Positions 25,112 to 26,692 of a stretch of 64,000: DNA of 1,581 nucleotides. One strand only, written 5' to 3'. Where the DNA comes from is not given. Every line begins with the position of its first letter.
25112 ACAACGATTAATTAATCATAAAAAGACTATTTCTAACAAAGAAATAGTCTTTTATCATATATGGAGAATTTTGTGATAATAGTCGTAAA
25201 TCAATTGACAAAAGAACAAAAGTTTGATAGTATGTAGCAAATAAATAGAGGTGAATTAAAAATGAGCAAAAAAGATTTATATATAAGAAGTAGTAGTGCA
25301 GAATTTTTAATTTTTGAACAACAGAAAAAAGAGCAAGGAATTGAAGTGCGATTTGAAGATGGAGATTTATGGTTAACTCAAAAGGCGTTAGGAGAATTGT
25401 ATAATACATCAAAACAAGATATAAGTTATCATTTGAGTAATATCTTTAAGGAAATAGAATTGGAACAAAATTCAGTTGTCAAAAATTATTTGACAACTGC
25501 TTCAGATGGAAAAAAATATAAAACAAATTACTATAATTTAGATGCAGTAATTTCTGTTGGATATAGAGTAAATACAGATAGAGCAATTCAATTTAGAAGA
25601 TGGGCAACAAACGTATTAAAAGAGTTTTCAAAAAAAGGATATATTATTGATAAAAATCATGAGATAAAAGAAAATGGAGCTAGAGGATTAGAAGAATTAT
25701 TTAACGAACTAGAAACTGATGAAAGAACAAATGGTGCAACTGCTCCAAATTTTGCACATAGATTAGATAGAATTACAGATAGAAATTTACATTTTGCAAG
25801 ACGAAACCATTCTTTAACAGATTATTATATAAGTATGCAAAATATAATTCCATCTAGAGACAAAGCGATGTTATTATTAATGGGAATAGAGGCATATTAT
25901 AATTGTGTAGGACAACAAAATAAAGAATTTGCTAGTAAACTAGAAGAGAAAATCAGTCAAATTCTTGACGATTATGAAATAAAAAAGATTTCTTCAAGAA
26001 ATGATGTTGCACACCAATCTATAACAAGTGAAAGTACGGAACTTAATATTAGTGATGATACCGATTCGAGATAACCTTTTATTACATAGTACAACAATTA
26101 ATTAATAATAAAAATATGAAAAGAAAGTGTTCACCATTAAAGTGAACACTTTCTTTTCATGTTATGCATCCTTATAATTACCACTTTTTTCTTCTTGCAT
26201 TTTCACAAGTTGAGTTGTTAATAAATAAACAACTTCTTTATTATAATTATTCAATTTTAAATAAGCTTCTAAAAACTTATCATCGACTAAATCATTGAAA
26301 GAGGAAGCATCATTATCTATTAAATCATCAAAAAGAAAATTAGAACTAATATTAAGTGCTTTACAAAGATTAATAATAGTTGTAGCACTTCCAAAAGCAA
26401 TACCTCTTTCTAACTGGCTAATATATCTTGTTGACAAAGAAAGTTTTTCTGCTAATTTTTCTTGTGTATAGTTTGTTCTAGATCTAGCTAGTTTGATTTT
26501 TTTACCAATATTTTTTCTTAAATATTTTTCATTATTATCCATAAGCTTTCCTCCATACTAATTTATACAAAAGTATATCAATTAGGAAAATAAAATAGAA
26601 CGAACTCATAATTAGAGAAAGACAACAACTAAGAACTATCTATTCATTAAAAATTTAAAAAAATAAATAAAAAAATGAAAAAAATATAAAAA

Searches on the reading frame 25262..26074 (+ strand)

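Call 3: search_protein_families(library=pfam, proteins=[window:25262-26074:+], max_evalue=0.1)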
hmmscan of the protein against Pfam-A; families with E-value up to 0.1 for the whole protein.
window:25262-26074:+ (270 aa): 2 families
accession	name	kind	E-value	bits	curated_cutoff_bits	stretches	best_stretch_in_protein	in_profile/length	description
PF13310.11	Virulence_RhuM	-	5.6e-24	85.3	33.7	1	71-194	1-124/252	Virulence protein RhuM family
PF02498.22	Bro-N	-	0.033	15.3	25.6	1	33-119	9-94/96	BRO family, N-terminal domain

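Call 91: search_protein_families(library=padloc, proteins=[window:25262-26074:+], max_evalue=0.001)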
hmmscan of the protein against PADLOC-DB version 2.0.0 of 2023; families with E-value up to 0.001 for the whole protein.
window:25262-26074:+ (270 aa): 38 families (the best 25 are shown)
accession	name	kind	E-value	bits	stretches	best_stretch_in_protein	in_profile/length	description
PDLC04870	PDC-S05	-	2.2e-54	182.1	1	3-196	3-190/214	-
PDLC04876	PDC-S05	-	7.8e-51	170.3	1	11-172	6-168/174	-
PDLC04851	PDC-S05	-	1.6e-50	170.1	1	1-194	1-192/342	-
PDLC04852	PDC-S05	-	1.4e-47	160.3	1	6-194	6-192/346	-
PDLC04858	PDC-S05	-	1.8e-47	158.5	1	12-137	4-129/138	-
PDLC04853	PDC-S05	-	7.3e-47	158.1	1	11-194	4-186/336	-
PDLC04868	PDC-S05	-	1e-44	151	1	11-164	4-159/335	-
PDLC04843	PDC-S05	-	3e-43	146.3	1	12-148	5-141/330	-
PDLC04854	PDC-S05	-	1.5e-42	143.7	1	13-147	4-139/212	-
PDLC04965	PDC-S23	-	1.6e-42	144.1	1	13-158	5-151/327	-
PDLC04872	PDC-S05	-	1.9e-42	142.6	1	13-138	5-132/152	-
PDLC04879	PDC-S05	-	7e-42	141.8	1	14-141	6-134/285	-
PDLC04874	PDC-S05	-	9.9e-42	140.3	1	13-133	6-124/165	-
PDLC04964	PDC-S23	-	4.1e-41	139.3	1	14-141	5-134/331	-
PDLC04873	PDC-S05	-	4.8e-41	137.8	1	14-123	3-112/116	-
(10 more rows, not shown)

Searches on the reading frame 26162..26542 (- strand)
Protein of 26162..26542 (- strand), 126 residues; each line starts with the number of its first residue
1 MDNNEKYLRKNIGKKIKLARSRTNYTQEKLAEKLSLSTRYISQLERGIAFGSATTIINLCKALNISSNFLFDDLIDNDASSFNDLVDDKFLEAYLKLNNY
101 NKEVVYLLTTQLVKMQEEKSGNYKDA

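Call 3: search_protein_families(library=pfam, proteins=[window:26162-26542:-], max_evalue=0.1)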
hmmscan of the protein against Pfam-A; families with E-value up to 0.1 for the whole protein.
window:26162-26542:- (126 aa): 6 families
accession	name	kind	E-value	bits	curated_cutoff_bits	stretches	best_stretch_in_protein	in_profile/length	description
PF01381.28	HTH_3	-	1.2e-08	35.3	23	1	16-68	1-53/55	Helix-turn-helix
PF12844.13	HTH_19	-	3.2e-08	33.8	30.2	1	13-71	1-59/64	Helix-turn-helix domain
PF13560.12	HTH_31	-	3.4e-07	30.9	27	1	13-65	3-56/64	Helix-turn-helix domain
PF13413.12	HTH_25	-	0.0041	17.4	24.6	1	19-47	5-33/62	Helix-turn-helix domain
PF04545.22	Sigma70_r4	-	0.0072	16.3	24.1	1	22-46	18-42/50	Sigma-70, region 4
PF08720.15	Hema_stalk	-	0.08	13.1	26.9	0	5-48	42-84/175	Influenza C hemagglutinin stalk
